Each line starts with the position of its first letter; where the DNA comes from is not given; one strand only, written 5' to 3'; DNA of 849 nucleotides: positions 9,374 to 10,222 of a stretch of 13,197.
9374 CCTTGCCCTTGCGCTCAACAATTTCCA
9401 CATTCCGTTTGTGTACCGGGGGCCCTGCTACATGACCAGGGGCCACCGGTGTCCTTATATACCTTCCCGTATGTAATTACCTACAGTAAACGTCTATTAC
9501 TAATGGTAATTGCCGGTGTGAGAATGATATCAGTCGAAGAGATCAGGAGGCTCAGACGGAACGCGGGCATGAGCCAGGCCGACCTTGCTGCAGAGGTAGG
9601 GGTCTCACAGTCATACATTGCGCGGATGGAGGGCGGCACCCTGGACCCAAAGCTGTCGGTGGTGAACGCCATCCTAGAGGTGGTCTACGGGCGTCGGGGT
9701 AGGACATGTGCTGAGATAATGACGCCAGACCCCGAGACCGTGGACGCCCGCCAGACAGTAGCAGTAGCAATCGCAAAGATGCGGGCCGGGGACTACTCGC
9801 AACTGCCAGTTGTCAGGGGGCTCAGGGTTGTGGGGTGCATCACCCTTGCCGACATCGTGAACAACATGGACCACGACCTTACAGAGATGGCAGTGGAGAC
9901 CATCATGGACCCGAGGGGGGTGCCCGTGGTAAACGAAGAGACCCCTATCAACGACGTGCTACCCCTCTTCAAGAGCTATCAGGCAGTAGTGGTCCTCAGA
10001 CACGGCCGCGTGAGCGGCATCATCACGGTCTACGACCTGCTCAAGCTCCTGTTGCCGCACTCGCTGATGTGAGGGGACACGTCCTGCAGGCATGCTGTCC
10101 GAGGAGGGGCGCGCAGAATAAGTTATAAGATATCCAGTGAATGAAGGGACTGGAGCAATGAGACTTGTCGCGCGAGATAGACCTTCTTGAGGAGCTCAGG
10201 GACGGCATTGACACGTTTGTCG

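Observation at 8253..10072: HTH(XRE)-CBS regulator divergently paired with archaeal SAM synthetase: a candidate SAM-sensing feedback regulator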

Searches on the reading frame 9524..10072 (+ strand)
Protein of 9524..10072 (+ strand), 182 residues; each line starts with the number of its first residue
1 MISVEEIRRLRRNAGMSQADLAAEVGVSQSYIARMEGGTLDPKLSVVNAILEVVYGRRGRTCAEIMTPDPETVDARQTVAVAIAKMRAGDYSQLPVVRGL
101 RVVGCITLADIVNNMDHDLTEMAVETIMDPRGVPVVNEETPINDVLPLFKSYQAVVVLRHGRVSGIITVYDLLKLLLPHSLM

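Call 8: search_protein_families(library=pfam, proteins=[window:9524-10072:+], max_evalue=0.01)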
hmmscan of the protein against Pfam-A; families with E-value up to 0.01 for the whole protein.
window:9524-10072:+ (182 aa): 11 families
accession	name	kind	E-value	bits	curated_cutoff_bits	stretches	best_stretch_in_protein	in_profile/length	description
PF00571.33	CBS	-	1.4e-21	77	24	2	63-114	2-54/57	CBS domain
PF13560.12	HTH_31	-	8.2e-13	48.9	27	1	6-53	5-53/64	Helix-turn-helix domain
PF01381.28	HTH_3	-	1.2e-10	41.7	23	1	7-53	1-47/55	Helix-turn-helix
PF12844.13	HTH_19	-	5.6e-07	29.8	30.2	1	6-52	3-49/64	Helix-turn-helix domain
PF13412.12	HTH_24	-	0.00013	22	21.9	1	8-34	10-36/48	Winged helix-turn-helix DNA-binding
PF13443.12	HTH_26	-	0.0007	20.2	22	1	7-52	2-48/63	Cro/C1-type HTH DNA-binding domain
PF13413.12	HTH_25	-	0.00075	19.7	24.6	1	8-41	3-36/62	Helix-turn-helix domain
PF13404.12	HTH_AsnC-type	-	0.00084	19.6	27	1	7-34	9-36/42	AsnC-type helix-turn-helix domain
PF13744.12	HTH_37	-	0.0011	19.1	27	0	5-41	21-57/80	Helix-turn-helix domain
PF20432.4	Xre-like-HTH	-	0.0023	18.6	25.8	1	7-45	15-55/63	Antitoxin Xre-like helix-turn-helix domain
PF13936.12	HTH_38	-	0.0046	17.1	27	1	4-34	10-39/44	Helix-turn-helix domain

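Call 9: search_protein_families(library=ncbifam, proteins=[window:9524-10072:+], max_evalue=0.01)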
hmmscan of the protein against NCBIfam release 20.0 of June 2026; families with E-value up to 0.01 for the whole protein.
window:9524-10072:+ (182 aa): 24 families
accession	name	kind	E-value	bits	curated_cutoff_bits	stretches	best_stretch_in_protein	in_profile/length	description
NF053863.1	DS11_antiphage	equivalog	2.5e-12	46.5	260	1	70-172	85-188/305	CBS domain-containing anti-phage protein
TIGR03070.1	couple_hipB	subfamily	3.4e-10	39.7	71.65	1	6-53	6-53/58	type II toxin-antitoxin system Y4mF family antitoxin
TIGR00270.2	TIGR00270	equivalog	7.7e-07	29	110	1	5-49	78-122/159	multiprotein bridging factor aMBF1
TIGR01137.1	cysta_beta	equivalog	1.3e-06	27.4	510.25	1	63-176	341-456/457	cystathionine beta-synthase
NF053603.1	HhpR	exception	2.1e-06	27.2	520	1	64-176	5-117/282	CBS domain-containing high hydrostatic pressure regulator HhpR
NF041951.1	phage_RstR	subfamily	4.8e-06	26.8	80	1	5-50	5-50/108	RstR family transcriptional repressor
TIGR03830.1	CxxCG_CxxCG_HTH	subfamily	5.8e-06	26.1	61.8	1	4-50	67-113/127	type II TA system antitoxin MqsA family protein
NF006015.0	PRK08154.1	subfamily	1e-05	24.9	204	1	5-41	33-69/314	anaerobic benzoate catabolism transcriptional regulator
NF041630.1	CBS_CbpB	equivalog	1.8e-05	24.6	125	1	88-175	39-134/143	cyclic-di-AMP-binding protein CbpB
NF041552.1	TF_PrdR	equivalog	9.5e-05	20.9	795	1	61-173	7-122/577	sigma-54 dependent transcriptional regulator PrdR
TIGR01302.1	IMP_dehydrog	equivalog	0.00013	21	481.5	1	59-174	79-198/450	IMP dehydrogenase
NF038139.1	Reg_Aceta_RamB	equivalog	0.00023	19.9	700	1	7-50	7-50/465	acetate metabolism transcriptional regulator RamB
NF041569.1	A-tRNAntase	equivalog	0.00023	19.5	1440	1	59-176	308-426/880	A-adding tRNA nucleotidyltransferase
NF011675.0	PRK15094.1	equivalog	0.0003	20.2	379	1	59-176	66-188/292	CNNM family magnesium/cobalt transport protein CorC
NF038279.1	TF_CBS_SpxR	exception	0.00054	18.8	600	1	57-119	246-309/427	CBS-HotDog domain-containing transcription factor SpxR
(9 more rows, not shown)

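Call 10: find_homologous_proteins(query=window:9524-10072:+, max_evalue=0.00001)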
Query window:9524-10072:+ (182 aa): 173 proteins with E <= 0.00001 among 773 candidates; the best 120 are listed.
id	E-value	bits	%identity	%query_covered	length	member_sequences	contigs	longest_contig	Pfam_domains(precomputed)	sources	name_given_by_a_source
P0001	1.6e-110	384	100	100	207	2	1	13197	PF12844.14,PF01381.29,PF13560.13,PF00571.34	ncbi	-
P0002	1.3e-57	212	55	96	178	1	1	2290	PF12844.14,PF01381.29,PF13560.13,PF00571.34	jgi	jgi:predicted transcriptional regulator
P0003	4.9e-57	210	54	96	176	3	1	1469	PF01381.29,PF13560.13,PF00571.34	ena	-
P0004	6.4e-57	210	54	96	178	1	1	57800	PF01381.29,PF13560.13,PF00571.34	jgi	jgi:predicted transcriptional regulator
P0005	6.5e-57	210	58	96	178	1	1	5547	PF12844.14,PF01381.29,PF13560.13,PF00571.34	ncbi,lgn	ncbi:MAG: CBS domain-containing protein [Candidatus Hodarchaeota archaeon]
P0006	1.5e-56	209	54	95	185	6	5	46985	PF01381.29,PF13560.13,PF00571.34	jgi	jgi:predicted transcriptional regulator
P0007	1.8e-56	209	56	95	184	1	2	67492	PF01381.29,PF13560.13,PF00571.34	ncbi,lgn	ncbi:MAG: CBS domain-containing protein [Candidatus Thorarchaeota archaeon]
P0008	1.9e-56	208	56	96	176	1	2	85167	PF01381.29,PF13560.13,PF00571.34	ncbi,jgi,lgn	-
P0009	3.9e-56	207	54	96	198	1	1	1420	PF12844.14,PF01381.29,PF13560.13,PF00571.34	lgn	-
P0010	7.7e-56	206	54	97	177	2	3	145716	PF13744.13,PF01381.29,PF13560.13,PF00571.34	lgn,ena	-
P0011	1.9e-55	205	55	96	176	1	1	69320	PF01381.29,PF13560.13,PF00571.34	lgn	-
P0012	2.4e-55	205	54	96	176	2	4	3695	PF12844.14,PF01381.29,PF13560.13,PF00571.34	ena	-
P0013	2.6e-55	205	53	96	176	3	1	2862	PF12844.14,PF01381.29,PF13560.13,PF00571.34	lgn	-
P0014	2.9e-55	205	54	96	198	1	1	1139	PF12844.14,PF01381.29,PF13560.13,PF00571.34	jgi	-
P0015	2.9e-55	205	53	96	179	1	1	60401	PF12844.14,PF01381.29,PF13560.13,PF00571.34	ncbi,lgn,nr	ncbi:MAG: CBS domain-containing protein [Candidatus Thorarchaeota archaeon]|nr:CBS domain-containing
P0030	9.0e-54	200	54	97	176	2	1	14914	PF01381.29,PF13560.13,PF00571.34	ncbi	ncbi:MAG: CBS domain-containing protein [Candidatus Sifarchaeia archaeon]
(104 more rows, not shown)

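Call 13: find_related_loci(query=A1, collection=genome_contigs, flank=6000)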
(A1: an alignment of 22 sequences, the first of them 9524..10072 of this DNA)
Query A1 (182 aa) in genome_contigs; peptide patterns used: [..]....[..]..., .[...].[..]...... (x = any residue, [..] = any of these).
89 stretches matched a pattern; 69 encode a relative of the query (tblastn E <= 1e-3); 69 distinct loci.
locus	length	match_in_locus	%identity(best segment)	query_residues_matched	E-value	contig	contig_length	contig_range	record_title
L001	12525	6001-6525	54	1-175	1e-63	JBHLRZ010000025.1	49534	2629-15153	MAG: Candidatus Thorarchaeota archaeon isolate TM2M.152 TM2M.152@1009, whole genome shotgun sequence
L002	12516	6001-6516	56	3-174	3e-63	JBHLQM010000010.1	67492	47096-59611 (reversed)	MAG: Candidatus Thorarchaeota archaeon isolate LCG1B.62 LCG1B.62@1948, whole genome shotgun sequence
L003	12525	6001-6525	53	1-175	8e-63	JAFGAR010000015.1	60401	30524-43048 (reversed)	MAG: Candidatus Thorarchaeota archaeon isolate Zod_maxbin.0292 k87_273089, whole genome shotgun sequence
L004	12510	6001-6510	52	6-175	4e-62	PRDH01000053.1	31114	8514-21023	MAG: Candidatus Thorarchaeota archaeon isolate OWC2 Thor_OWC2_053, whole genome shotgun sequence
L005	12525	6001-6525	51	1-175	7e-62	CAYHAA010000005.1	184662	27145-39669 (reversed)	MAG TPA_asm: uncultured archaeon isolate ERP119294_co1_301 genome assembly, contig: NODE_79_length_184662_cov_67.275873,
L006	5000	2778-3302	52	1-175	2e-61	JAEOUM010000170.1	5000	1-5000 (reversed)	MAG: Candidatus Thorarchaeota archaeon isolate FT5_021 k127_51010534, whole genome shotgun sequence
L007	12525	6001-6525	57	1-175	8e-61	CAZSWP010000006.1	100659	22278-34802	MAG TPA_asm: uncultured archaeon isolate SRP141376_co1_380 genome assembly, contig: NODE_513_length_100659_cov_4.474355,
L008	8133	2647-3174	52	1-176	1e-60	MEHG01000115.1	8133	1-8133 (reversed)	MAG: Candidatus Thorarchaeota archaeon AB_25 ThorAB25_contig000115, whole genome shotgun sequence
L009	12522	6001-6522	54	1-174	2e-60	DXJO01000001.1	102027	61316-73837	MAG TPA_asm: Candidatus Thorarchaeota archaeon isolate MAG_9 k127_5499, whole genome shotgun sequence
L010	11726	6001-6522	53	1-174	3e-60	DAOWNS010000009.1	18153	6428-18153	MAG TPA_asm: Candidatus Thorarchaeota archaeon isolate CSMAG_3034 CSMAG_3034_k141_2664676_length_18153_cov_11.5167, whol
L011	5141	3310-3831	53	1-174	6e-60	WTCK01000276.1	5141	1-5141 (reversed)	MAG: Candidatus Thorarchaeota archaeon isolate GLR93 c_000000781631, whole genome shotgun sequence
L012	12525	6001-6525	51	1-175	4e-60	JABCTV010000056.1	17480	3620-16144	MAG: Candidatus Thorarchaeota archaeon isolate HM6_B34 NODE_1662_length_17480_cov_0.486486, whole genome shotgun sequenc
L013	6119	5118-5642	49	1-175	1e-59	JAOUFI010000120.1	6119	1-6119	MAG: Candidatus Thorarchaeota archaeon isolate 4_1_July_SF_Bin37 4_1_July_SF_Bin37_scaffold_7370_c1, whole genome shotgu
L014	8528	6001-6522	52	1-174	3e-59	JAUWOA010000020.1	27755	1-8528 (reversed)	MAG: Candidatus Thorarchaeota archaeon isolate CSMAG_2438 CSMAG_2438_k141_1087880_length_27755_cov_100.0763, whole genom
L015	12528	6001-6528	50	1-176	2e-59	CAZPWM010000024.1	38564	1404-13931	MAG TPA_asm: uncultured archaeon isolate SRP214966_co4_397 genome assembly, contig: NODE_665_length_38564_cov_5.442987,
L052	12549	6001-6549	36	3-174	5e-23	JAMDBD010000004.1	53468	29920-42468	MAG: Thermoplasmatota archaeon isolate FK_Sedi_B_Bin.224 NODE_1521_length_53468_cov_16.807, whole genome shotgun sequenc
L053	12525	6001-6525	34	1-175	1e-20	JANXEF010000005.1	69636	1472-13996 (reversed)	MAG: Archaeoglobaceae archaeon isolate SKYB47 NODE_5_length_69636_cov_10.256200, whole genome shotgun sequence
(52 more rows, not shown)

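Call 24: search_protein_families(library=pfam, proteins=[L052:4973-5722:-, L052:3996-4976:-, L052:5992-6570:+, L052:6563-7123:+, L052:7117-7476:+, L053:5245-5712:+, L053:4676-5302:+, L053:6001-6540:+, L053:6542-7357:+, L053:7381-8847:-], max_evalue=0.001)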
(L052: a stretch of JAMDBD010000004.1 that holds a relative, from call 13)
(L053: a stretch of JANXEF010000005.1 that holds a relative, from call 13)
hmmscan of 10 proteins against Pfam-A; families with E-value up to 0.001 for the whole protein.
L052:4973-5722:- (249 aa): 0 families

L052:3996-4976:- (326 aa): 2 families
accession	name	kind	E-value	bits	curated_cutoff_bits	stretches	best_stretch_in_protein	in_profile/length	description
PF01895.24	PhoU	-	4.6e-22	78.6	23.5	1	143-221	1-88/89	PhoU domain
PF04014.23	MazE_antitoxin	-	8.3e-07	29.3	24.7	1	12-51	1-41/48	Antidote-toxin recognition MazE, bacterial antitoxin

L052:5992-6570:+ (192 aa): 4 families
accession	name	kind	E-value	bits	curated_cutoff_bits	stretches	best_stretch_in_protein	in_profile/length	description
PF00571.33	CBS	-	1.1e-15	58.1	24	2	138-188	2-55/57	CBS domain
PF01381.28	HTH_3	-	7.2e-13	48.8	23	1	8-51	1-44/55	Helix-turn-helix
PF12844.13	HTH_19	-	1.2e-09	38.4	30.2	1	8-55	4-51/64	Helix-turn-helix domain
PF13560.12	HTH_31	-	2.2e-08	34.7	27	1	11-57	9-56/64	Helix-turn-helix domain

L052:6563-7123:+ (186 aa): 2 families
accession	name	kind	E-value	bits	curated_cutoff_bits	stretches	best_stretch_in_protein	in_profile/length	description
PF01864.22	CarS-like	-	6.3e-33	114.7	22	1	7-186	4-175/175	CDP-archaeol synthase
PF01148.25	CTP_transf_1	-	1.3e-05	25.6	24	1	50-118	169-230/264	Cytidylyltransferase family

L052:7117-7476:+ (119 aa): 1 family
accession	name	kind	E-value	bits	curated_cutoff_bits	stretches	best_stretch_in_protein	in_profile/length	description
PF01981.21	PTH2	-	3e-40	137.5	23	1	5-119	1-115/115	Peptidyl-tRNA hydrolase PTH2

L053:5245-5712:+ (155 aa): 2 families
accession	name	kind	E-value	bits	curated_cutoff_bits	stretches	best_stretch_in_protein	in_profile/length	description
PF00293.34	NUDIX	-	7e-23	81.6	21.1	1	28-143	8-133/134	NUDIX domain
PF16262.11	DUF4916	-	8.9e-06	25.9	27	0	54-135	57-149/170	Domain of unknown function (DUF4916)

L053:4676-5302:+ (208 aa): 1 family
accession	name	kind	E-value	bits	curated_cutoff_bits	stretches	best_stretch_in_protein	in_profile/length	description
PF02811.25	PHP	-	3.9e-12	47.3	26.4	1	3-106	1-105/164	PHP domain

L053:6001-6540:+ (179 aa): 6 families
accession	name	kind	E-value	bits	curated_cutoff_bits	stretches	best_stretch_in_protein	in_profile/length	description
PF00571.33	CBS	-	6.2e-22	78.1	24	2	64-116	2-55/57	CBS domain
PF01381.28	HTH_3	-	6.2e-14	52.2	23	1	7-54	1-48/55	Helix-turn-helix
PF12844.13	HTH_19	-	9.1e-08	32.3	30.2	1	7-54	4-51/64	Helix-turn-helix domain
PF13560.12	HTH_31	-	1.8e-06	28.6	27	1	11-54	10-54/64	Helix-turn-helix domain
PF15731.11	MqsA_antitoxin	-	1.3e-05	25.7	30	1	2-55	69-121/131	Antitoxin component of bacterial toxin-antitoxin system, MqsA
PF13443.12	HTH_26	-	4.4e-05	24.1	22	0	9-54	4-50/63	Cro/C1-type HTH DNA-binding domain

L053:6542-7357:+ (271 aa): 1 family
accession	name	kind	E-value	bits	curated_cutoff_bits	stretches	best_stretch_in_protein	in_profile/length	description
PF04015.17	DUF362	-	6.3e-35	121.5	24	1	34-218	3-198/200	Domain of unknown function (DUF362)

L053:7381-8847:- (488 aa): 6 families
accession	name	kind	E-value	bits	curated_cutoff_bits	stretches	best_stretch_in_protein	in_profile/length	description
PF01935.23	DUF87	-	3.9e-34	119.1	23.2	1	115-327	1-219/220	Helicase HerA, central domain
PF09378.16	HAS-barrel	-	6.7e-11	42.6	25.2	1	5-80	1-90/90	HAS barrel domain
PF05872.18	HerA_C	-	5.7e-06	25.7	22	0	332-436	249-360/502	Helicase HerA-like C-terminal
PF12846.13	AAA_10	-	0.00011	21.8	27.5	0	136-180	22-66/362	AAA-like domain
PF10412.15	TrwB_AAD_bind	-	0.00028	20.3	20.5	0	127-177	7-57/387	Type IV secretion-system coupling protein DNA-binding domain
PF00004.35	AAA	-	0.00037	21.4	21.2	0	327-400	48-128/131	ATPase family associated with various cellular activities (AAA)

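Call 26: find_encoding_contigs(protein=P0005, flank=4000, max_places=2)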
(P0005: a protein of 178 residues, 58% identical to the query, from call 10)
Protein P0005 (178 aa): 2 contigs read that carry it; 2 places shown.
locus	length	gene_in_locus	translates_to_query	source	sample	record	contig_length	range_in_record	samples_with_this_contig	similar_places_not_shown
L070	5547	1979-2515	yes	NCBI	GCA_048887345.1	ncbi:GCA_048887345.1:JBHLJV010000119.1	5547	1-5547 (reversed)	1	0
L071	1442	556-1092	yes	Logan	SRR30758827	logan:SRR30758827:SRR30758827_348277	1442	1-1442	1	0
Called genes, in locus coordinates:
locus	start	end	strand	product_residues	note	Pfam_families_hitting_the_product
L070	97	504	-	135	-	PF12680:SnoaL_2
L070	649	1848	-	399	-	PF01941:AdoMet_Synthase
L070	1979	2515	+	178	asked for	PF12844:HTH_19, PF13560:HTH_31, PF01381:HTH_3, PF00571:CBS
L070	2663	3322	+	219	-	-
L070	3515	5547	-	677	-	PF13246:Cation_ATPase, PF00702:Hydrolase, PF13246:Cation_ATPase, PF00689:Cation_ATPase_C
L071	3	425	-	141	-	?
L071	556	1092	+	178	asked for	PF12844:HTH_19, PF13560:HTH_31, PF01381:HTH_3, PF00571:CBS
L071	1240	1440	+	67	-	?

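Call 27: find_encoding_contigs(protein=P0030, flank=4000, max_places=2)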
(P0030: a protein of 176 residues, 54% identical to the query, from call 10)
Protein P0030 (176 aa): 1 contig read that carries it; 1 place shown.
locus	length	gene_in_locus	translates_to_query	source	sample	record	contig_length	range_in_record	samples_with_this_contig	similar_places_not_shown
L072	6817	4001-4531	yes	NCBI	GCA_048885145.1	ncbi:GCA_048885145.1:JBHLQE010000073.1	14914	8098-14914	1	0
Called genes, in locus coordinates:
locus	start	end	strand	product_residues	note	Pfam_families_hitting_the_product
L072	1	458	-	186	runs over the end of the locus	-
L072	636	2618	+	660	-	PF01432:Peptidase_M3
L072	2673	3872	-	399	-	PF01941:AdoMet_Synthase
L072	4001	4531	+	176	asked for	PF13560:HTH_31, PF01381:HTH_3, PF00571:CBS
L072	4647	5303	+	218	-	-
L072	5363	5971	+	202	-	-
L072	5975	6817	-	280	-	PF00689:Cation_ATPase_C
